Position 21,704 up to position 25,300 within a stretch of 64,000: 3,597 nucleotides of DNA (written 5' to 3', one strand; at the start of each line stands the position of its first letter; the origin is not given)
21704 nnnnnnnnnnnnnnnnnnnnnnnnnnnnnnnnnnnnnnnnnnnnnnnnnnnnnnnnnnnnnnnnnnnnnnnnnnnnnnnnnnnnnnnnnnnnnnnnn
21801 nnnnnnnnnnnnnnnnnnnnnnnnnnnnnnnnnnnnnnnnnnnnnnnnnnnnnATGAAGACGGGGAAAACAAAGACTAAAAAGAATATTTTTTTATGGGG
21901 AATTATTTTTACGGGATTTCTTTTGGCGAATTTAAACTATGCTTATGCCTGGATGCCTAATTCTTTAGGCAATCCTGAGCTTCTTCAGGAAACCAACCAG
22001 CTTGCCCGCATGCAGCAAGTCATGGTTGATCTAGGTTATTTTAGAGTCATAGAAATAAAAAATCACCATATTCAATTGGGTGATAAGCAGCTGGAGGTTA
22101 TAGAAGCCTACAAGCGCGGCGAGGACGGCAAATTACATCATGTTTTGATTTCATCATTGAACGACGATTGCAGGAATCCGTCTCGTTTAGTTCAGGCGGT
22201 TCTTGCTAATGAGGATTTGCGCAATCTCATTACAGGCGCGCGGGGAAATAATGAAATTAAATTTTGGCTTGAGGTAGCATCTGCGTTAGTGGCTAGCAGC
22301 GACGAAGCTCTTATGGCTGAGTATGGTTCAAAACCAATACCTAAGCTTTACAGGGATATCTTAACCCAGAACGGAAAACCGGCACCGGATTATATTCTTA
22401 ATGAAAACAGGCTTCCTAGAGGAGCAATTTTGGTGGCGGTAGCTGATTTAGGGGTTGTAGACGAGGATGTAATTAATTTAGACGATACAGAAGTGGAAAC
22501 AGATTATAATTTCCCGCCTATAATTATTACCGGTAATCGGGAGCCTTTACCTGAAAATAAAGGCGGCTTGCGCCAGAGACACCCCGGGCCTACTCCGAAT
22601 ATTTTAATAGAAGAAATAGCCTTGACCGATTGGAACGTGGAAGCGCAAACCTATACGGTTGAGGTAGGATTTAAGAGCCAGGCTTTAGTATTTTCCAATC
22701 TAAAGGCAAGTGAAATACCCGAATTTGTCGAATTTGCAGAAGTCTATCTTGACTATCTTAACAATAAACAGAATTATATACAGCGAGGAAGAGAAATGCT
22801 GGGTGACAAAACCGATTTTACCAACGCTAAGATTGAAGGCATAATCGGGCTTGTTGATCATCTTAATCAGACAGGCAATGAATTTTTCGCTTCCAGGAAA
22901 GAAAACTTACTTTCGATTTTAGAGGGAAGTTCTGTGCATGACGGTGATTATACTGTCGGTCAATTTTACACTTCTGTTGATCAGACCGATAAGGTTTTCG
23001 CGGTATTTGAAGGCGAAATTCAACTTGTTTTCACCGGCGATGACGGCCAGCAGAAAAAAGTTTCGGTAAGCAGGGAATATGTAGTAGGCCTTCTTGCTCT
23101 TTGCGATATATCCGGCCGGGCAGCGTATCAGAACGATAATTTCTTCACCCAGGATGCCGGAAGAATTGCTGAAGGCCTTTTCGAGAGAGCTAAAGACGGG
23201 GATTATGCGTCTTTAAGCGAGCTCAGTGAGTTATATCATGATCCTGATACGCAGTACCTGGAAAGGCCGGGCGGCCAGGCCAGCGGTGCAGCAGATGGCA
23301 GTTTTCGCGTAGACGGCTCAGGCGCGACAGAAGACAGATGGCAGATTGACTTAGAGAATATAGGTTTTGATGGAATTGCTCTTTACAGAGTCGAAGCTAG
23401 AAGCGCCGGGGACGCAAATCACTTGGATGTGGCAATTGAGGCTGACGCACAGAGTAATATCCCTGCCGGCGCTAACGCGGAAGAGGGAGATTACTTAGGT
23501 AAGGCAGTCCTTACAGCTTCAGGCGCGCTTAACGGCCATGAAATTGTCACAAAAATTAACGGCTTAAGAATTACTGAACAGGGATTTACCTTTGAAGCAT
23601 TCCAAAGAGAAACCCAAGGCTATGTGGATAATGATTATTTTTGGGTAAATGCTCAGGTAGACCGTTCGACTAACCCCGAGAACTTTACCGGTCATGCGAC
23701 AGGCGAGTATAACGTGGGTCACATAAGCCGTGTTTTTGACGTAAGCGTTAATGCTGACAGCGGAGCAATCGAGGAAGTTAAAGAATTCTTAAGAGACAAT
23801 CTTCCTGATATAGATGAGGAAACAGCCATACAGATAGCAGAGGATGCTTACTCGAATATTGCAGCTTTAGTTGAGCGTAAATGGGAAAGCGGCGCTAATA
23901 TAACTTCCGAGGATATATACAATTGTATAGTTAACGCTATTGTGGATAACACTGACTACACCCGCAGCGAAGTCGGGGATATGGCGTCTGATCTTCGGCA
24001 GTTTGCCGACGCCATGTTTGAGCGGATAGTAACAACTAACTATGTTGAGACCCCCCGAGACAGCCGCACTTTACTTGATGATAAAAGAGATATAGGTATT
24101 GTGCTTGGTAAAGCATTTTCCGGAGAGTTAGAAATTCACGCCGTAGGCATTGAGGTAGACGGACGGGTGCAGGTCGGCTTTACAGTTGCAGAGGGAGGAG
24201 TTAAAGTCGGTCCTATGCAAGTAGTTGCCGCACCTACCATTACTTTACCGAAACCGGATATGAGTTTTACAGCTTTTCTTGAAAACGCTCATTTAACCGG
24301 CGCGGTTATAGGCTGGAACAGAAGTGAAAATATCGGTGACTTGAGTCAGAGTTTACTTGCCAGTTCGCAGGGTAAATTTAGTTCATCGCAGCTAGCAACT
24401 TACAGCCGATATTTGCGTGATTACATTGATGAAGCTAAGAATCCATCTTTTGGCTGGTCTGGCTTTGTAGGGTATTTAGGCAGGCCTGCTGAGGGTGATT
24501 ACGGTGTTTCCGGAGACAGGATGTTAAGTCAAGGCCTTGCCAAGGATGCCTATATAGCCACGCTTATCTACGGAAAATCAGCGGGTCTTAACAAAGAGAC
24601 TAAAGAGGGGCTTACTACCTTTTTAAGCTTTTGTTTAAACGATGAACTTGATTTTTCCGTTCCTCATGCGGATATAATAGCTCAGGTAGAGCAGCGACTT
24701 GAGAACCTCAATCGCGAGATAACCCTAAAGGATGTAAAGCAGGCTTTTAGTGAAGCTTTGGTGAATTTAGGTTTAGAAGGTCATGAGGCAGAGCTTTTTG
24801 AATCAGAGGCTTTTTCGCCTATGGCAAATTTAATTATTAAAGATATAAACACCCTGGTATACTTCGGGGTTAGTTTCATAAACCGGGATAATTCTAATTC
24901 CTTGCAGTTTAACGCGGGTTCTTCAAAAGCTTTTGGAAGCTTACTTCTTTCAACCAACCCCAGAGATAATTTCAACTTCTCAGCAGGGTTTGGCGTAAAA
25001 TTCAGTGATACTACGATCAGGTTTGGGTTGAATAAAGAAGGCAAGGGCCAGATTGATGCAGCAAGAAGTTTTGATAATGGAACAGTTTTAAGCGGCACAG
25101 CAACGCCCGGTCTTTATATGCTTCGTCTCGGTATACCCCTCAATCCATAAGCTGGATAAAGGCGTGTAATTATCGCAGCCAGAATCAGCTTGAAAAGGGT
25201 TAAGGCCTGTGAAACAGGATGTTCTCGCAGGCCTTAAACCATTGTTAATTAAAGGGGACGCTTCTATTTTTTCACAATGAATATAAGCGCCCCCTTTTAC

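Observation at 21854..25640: Giant (1098 aa) secreted protein of unknown function adjacent to tRNA-Pro(GGG)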

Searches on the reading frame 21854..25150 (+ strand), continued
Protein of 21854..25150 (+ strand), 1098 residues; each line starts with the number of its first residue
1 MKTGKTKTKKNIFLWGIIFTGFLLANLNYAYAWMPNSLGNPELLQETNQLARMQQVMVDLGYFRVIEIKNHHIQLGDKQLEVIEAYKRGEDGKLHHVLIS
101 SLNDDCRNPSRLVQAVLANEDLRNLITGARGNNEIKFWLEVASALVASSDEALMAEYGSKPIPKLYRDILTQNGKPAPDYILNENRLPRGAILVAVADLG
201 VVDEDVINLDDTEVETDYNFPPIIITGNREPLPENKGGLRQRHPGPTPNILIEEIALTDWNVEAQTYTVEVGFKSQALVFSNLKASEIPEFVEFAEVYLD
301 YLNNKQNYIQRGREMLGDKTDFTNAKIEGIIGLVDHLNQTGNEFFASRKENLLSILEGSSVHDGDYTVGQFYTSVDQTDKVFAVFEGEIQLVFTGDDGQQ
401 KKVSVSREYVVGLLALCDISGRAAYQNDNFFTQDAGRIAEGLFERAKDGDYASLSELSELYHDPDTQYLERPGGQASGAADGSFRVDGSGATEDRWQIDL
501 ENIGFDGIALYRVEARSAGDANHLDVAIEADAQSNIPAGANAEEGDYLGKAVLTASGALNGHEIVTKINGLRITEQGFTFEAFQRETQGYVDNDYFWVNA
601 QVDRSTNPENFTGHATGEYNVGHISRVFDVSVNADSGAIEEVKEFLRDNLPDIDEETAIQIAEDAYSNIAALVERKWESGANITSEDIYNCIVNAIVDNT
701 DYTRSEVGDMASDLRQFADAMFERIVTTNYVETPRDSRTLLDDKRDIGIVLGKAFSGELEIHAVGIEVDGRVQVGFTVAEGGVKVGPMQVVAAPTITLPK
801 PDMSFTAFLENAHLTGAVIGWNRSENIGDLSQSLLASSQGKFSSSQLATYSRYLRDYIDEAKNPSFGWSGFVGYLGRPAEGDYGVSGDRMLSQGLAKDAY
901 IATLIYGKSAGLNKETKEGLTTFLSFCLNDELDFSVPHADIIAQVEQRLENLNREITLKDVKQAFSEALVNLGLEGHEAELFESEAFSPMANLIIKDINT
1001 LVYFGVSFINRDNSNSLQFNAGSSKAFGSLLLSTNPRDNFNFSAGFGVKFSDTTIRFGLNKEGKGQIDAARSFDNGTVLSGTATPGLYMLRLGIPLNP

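Call 88: search_dna_similar(query=window:21854-25147:+, collection=plasmids, mode=protein, max_evalue=1, max_rows=10)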
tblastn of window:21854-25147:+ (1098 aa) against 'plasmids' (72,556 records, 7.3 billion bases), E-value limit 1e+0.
No match.

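Call 93: fold_search(model_id=the predicted structure, library=pdb)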
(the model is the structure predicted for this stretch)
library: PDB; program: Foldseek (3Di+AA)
matches with E <= 10: 289; with E <= 0.001: 0
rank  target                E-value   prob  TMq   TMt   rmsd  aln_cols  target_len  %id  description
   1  8cht_C                3.4e-02  0.47  0.04  0.21  14.4       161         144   13  Crystal structure of human PURA (fragment Glu57-Glu212, PUR repeat I and II) (released 2024-02-21)
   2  8chu_B                5.2e-02  0.60  0.05  0.26  14.6       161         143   11  Crystal structure of human PURA repeat I-II K97E mutant (released 2024-02-21)
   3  8chv_B                6.2e-02  0.51  0.05  0.23  13.2       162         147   12  Crystal structure of human PURA (fragment Glu57-Glu212, PUR repeat I and II) R140P mutant (released 2024-02-21)
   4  8chu_A                6.9e-02  0.41  0.04  0.21  14.9       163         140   12  Crystal structure of human PURA repeat I-II K97E mutant (released 2024-02-21)
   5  3k44_B                1.2e-01  0.25  0.04  0.19  15.8       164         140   12  Crystal Structure of Drosophila melanogaster Pur-alpha (released 2009-10-27)
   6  5fgp_A                1.6e-01  0.38  0.05  0.24  13.7       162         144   12  Crystal structure of D. melanogaster Pur-alpha repeat I-II in complex with DNA. (released 2016-01-20)
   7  3k44_A                2.2e-01  0.33  0.05  0.26  14.7       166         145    9  Crystal Structure of Drosophila melanogaster Pur-alpha (released 2009-10-27)
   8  4nf9_A                2.2e-01  0.14  0.06  0.18  18.7       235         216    9  Structure of the Knl1/Nsl1 complex (released 2014-03-19)
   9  8cht_D                2.9e-01  0.23  0.05  0.23  13.1       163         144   11  Crystal structure of human PURA (fragment Glu57-Glu212, PUR repeat I and II) (released 2024-02-21)
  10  7z6h_E                5.5e-01  0.10  0.07  0.18  17.7       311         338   10  Structure of DNA-bound human RAD17-RFC clamp loader and 9-1-1 checkpoint clamp (released 2022-05-04)
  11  8chv_D                6.2e-01  0.13  0.04  0.20  15.3       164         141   12  Crystal structure of human PURA (fragment Glu57-Glu212, PUR repeat I and II) R140P mutant (released 2024-02-21)
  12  7aof_I                6.9e-01  0.13  0.06  0.09  27.3       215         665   12  Atomic structure of the poxvirus transcription late pre-initiation complex (released 2021-10-06)
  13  6p8v_B                7.7e-01  0.13  0.07  0.19  15.1       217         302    6  Structure of E. coli MS115-1 HORMA:CdnC:Trip13 complex (released 2019-12-25)
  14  8zwo_E                8.6e-01  0.10  0.07  0.17  16.8       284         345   10  Structure of CTF18-PCNA with ATP (released 2025-06-18)
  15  8chv_A                1.1e+00  0.07  0.04  0.18  14.5       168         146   11  Crystal structure of human PURA (fragment Glu57-Glu212, PUR repeat I and II) R140P mutant (released 2024-02-21)
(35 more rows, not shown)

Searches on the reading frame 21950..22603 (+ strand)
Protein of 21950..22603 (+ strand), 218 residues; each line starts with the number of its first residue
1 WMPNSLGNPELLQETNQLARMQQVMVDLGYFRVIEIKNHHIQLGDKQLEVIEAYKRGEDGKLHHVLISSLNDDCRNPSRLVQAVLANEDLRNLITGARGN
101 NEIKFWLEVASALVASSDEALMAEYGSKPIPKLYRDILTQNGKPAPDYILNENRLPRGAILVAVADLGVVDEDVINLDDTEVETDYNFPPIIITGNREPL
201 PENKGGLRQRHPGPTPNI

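Call 59: search_protein_families(library=pfam, proteins=[window:21950-22603:+], max_evalue=10)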
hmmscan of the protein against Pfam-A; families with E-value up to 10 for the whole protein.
window:21950-22603:+ (218 aa): 0 families

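Call 90: search_protein_families(library=ncbifam, proteins=[window:21950-22603:+], max_evalue=10)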
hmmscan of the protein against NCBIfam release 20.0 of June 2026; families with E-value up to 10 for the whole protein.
window:21950-22603:+ (218 aa): 1 family
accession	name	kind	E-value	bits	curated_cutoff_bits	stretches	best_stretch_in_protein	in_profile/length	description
NF002458.0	PRK01641.1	subfamily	0.11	12.1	167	1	139-169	49-79/202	3-isopropylmalate dehydratase small subunit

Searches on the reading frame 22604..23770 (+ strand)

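Call 59: search_protein_families(library=pfam, proteins=[window:22604-23770:+], max_evalue=10)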
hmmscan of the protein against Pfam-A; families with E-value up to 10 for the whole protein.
window:22604-23770:+ (389 aa): 1 family
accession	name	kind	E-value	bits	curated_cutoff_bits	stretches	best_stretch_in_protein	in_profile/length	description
PF20862.2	DUF6843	-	0.12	12.7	27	1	321-360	38-76/110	Family of unknown function (DUF6843)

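Call 90: search_protein_families(library=ncbifam, proteins=[window:22604-23770:+], max_evalue=10)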
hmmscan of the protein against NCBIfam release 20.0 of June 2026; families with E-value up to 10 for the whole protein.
window:22604-23770:+ (389 aa): 2 families
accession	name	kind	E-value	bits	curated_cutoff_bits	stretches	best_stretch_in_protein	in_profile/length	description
NF010524.0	PRK13922.14-4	equivalog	0.045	12.9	332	1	52-144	90-185/270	rod shape-determining protein MreC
NF053836.1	sortase_YLP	equivalog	0.1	12.5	125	1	69-111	78-120/195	putative sortase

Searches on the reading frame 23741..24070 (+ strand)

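Call 59: search_protein_families(library=pfam, proteins=[window:23741-24070:+], max_evalue=10)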
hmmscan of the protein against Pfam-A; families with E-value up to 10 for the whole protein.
window:23741-24070:+ (110 aa): 2 families
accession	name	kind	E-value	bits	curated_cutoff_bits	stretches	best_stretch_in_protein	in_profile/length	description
PF14821.11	Thr_synth_N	-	0.081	13.5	25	1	19-66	32-78/79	Threonine synthase N terminus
PF24628.1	DUF7627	-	0.1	12.6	27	0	3-35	10-42/224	Repeat of unknown function (DUF7627)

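Call 90: search_protein_families(library=ncbifam, proteins=[window:23741-24070:+], max_evalue=10)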
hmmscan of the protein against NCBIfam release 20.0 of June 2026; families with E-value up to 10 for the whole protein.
window:23741-24070:+ (110 aa): 0 families

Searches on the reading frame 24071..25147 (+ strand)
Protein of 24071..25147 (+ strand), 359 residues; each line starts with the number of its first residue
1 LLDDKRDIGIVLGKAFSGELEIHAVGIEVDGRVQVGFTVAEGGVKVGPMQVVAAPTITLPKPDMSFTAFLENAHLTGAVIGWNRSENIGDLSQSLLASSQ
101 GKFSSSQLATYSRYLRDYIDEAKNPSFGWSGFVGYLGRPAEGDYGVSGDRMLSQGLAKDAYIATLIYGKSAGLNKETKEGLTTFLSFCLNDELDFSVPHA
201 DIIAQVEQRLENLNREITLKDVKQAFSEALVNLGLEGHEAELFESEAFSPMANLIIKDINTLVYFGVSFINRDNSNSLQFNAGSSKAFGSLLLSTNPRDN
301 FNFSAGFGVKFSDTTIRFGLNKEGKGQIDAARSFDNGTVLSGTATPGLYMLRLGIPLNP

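Call 73: predict_structure(protein=window:24071-25147:+)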
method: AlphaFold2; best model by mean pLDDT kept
length: 359 residues; sequences in the alignment: 1
mean_pLDDT: 33.8   pTM: 0.27
mean pLDDT of the five models: 33.8, 33.5, 33.3, 30.9, 30.5
residues with pLDDT >= 90: 0; 70-90: 9; 50-70: 33; < 50: 317
segments of 3 or more residues with pLDDT < 50: 1-181, 186-188, 190-195, 216-219, 239-359
pLDDT, mean of each block of 10 residues (from residue 1): 29 29 29 29 25 22 29 26 31 36 37 37 28 24 23 27 28 42 49 49 67 57 65 63 38 26 24 26 25 26 25 30 33 30 26 25
secondary structure, 60 per line:
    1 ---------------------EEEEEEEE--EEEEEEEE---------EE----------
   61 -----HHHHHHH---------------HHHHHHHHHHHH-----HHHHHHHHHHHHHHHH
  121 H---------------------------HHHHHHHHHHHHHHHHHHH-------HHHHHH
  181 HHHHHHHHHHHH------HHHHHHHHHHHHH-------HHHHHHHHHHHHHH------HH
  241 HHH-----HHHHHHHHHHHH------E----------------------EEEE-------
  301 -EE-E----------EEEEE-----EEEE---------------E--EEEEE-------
elements in order: E22-29 E32-39 H66-72 H88-99 H105-121 H149-167 H175-192 H199-211 H219-232 H239-243 H249-260 E290-293 E316-320 E326-329 E348-352

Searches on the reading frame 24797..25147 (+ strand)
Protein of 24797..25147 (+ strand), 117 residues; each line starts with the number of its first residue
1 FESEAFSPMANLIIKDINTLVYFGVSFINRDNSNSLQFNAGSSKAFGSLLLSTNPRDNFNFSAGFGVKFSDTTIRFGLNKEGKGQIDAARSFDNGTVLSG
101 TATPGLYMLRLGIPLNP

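Call 59: search_protein_families(library=pfam, proteins=[window:24797-25147:+], max_evalue=10)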
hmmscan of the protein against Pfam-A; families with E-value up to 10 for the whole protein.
window:24797-25147:+ (117 aa): 1 family
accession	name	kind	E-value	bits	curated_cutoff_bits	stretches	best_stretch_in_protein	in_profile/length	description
PF20764.2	DUF6837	-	0.2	12.3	22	1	58-75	3-20/73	Domain of unknown function (DUF6837)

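Call 67: find_homologous_proteins(query=window:24809-25147:+, max_evalue=10)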
Query seq(113 aa): no candidate shares three 5-residue words with the query. No homologue found.

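Call 90: search_protein_families(library=ncbifam, proteins=[window:24797-25147:+], max_evalue=10)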
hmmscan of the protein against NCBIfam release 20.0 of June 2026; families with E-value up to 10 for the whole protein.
window:24797-25147:+ (117 aa): 0 families
